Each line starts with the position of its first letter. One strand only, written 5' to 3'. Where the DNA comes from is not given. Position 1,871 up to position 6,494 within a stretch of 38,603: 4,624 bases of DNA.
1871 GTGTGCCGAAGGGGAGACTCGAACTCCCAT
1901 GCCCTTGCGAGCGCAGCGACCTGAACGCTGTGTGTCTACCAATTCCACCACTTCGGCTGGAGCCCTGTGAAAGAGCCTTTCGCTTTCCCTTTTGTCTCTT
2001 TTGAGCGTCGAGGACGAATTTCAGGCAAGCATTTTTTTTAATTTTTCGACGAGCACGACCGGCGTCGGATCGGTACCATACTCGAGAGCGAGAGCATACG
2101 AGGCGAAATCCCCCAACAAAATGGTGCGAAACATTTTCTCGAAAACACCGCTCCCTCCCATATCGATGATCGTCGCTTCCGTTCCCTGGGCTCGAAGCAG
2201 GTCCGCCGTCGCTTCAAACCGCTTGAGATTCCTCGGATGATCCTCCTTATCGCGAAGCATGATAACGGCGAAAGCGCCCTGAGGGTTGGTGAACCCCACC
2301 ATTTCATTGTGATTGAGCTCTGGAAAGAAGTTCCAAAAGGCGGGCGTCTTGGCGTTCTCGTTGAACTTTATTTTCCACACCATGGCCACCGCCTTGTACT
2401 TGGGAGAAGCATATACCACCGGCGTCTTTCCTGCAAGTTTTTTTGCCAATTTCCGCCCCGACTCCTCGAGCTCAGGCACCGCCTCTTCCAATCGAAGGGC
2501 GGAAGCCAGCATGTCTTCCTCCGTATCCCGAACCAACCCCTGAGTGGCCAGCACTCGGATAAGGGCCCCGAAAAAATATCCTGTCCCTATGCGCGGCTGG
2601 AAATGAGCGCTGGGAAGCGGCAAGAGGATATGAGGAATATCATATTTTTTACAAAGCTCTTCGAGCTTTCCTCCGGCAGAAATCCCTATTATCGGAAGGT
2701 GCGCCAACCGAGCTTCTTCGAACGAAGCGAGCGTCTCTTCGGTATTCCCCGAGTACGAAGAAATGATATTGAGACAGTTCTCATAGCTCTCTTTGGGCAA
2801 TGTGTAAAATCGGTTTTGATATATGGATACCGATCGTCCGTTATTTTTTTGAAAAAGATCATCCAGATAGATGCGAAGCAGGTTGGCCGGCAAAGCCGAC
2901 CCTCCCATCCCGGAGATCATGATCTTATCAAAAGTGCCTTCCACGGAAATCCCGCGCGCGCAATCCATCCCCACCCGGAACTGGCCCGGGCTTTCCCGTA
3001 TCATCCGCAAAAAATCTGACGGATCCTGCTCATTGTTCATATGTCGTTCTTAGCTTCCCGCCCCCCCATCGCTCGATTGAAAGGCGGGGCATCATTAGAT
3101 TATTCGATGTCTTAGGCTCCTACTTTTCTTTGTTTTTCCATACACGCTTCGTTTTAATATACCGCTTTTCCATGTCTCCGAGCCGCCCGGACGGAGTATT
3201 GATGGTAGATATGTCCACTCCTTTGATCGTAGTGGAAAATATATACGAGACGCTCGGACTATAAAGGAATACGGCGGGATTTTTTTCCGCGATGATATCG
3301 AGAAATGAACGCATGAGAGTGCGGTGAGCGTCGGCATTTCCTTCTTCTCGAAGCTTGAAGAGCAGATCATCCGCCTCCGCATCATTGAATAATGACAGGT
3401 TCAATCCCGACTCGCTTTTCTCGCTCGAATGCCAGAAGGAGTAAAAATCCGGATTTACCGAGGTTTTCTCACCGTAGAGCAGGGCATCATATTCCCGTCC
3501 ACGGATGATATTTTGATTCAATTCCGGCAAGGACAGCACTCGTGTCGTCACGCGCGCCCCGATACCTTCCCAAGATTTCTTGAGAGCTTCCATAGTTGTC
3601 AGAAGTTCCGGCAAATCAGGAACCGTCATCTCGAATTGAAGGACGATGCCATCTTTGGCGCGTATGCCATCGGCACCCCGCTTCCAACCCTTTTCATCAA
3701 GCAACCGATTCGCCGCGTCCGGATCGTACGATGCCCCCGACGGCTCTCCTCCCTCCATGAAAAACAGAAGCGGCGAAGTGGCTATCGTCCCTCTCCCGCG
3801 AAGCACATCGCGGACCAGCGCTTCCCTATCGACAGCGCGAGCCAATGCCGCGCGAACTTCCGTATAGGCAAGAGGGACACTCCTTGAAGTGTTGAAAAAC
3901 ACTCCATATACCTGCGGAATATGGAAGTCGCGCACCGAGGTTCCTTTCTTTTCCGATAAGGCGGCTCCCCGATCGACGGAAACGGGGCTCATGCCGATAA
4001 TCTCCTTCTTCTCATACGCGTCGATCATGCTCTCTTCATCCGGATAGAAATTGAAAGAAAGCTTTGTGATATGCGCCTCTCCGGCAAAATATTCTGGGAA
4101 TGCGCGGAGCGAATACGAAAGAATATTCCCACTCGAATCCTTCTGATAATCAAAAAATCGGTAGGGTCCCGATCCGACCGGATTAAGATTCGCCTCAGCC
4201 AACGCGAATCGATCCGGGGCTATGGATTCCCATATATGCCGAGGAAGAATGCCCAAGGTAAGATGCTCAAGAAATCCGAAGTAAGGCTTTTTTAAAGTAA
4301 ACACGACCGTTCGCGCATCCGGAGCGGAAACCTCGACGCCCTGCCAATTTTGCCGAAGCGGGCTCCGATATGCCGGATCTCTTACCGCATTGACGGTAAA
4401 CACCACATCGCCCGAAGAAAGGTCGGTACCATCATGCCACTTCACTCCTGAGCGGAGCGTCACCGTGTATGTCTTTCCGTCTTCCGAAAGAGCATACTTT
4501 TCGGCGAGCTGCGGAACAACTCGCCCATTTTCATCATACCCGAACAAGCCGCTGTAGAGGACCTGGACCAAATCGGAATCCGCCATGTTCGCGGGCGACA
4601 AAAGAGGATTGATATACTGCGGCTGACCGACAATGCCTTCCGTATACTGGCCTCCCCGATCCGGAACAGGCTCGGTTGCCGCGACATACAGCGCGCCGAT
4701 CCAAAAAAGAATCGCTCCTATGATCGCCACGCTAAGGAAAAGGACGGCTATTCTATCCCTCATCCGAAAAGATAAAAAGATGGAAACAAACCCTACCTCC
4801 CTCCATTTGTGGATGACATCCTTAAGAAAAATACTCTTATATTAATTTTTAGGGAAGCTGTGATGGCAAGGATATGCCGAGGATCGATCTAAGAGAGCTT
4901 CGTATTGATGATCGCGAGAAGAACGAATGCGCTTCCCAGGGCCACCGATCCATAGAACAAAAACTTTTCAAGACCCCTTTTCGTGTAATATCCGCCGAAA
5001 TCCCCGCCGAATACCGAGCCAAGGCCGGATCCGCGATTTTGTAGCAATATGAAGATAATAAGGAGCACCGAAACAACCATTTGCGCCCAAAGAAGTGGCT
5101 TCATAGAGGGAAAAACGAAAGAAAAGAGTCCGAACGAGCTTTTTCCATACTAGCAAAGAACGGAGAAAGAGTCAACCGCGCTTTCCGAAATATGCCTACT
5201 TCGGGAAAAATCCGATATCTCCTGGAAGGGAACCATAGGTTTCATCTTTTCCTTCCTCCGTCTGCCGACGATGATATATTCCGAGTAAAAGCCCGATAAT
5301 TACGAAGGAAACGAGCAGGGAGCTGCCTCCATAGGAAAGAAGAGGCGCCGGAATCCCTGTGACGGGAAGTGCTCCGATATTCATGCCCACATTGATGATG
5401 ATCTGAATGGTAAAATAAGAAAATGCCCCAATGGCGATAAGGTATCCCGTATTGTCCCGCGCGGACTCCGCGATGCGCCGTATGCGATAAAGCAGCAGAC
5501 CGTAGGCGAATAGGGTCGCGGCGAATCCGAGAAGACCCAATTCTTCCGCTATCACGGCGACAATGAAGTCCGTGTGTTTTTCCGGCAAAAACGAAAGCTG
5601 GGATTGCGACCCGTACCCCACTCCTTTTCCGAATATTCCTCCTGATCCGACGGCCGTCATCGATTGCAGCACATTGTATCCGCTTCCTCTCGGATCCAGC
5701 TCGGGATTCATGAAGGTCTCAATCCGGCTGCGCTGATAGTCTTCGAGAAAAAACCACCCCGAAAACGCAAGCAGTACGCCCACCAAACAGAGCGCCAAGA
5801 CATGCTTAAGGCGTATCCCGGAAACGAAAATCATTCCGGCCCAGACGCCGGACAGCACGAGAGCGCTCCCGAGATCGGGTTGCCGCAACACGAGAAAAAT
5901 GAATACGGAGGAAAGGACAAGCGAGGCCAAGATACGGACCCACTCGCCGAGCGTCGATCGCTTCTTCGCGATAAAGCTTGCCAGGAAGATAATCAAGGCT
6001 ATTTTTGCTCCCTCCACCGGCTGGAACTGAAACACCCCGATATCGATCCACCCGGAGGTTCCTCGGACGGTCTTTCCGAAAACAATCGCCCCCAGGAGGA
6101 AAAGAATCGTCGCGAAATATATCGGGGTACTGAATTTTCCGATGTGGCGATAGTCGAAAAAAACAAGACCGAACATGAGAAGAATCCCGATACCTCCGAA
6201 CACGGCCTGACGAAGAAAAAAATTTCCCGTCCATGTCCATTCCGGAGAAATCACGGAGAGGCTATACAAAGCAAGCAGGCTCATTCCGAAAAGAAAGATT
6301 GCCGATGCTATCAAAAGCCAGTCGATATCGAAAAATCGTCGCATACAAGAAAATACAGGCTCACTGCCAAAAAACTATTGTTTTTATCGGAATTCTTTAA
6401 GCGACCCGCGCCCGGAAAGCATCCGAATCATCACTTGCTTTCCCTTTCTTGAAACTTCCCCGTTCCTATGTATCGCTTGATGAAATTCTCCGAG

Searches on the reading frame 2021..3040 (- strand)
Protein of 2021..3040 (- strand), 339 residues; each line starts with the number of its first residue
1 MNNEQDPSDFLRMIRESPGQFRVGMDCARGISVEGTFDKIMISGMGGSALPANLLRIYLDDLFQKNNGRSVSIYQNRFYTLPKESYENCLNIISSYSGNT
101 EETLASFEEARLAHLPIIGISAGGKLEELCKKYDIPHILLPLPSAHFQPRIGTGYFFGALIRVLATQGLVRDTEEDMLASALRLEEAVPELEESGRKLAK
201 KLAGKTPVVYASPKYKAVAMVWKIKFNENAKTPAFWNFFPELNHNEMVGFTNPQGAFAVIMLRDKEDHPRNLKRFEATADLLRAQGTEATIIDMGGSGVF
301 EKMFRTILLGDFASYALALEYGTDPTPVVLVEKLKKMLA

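Call 13: search_protein_families(library=pfam, proteins=[window:2021-3040:-], max_evalue=0.001)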
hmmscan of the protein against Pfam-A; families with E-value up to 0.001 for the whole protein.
window:2021-3040:- (339 aa): 1 family
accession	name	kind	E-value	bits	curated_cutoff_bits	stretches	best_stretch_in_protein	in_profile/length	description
PF10432.14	bact-PGI_C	-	3.3e-47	160.7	24.5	1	194-338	4-151/151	Bacterial phospho-glucose isomerase C-terminal SIS domain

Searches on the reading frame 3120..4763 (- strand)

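Call 13: search_protein_families(library=pfam, proteins=[window:3120-4763:-], max_evalue=0.001)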
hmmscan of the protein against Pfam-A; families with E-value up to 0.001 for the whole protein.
window:3120-4763:- (547 aa): 1 family
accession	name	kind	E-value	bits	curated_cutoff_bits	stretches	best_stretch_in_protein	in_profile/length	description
PF00496.27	SBP_bac_5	-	3.5e-72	244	32.4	1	82-449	2-363/368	Bacterial extracellular solute-binding proteins, family 5 Middle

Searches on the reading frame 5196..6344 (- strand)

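Call 13: search_protein_families(library=pfam, proteins=[window:5196-6344:-], max_evalue=0.001)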
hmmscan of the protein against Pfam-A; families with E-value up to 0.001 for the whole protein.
window:5196-6344:- (382 aa): 1 family
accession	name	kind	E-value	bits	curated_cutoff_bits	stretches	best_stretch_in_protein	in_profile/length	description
PF01098.24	FTSW_RODA_SPOVE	-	7.8e-95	318.3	26.4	1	10-360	3-354/356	Cell cycle protein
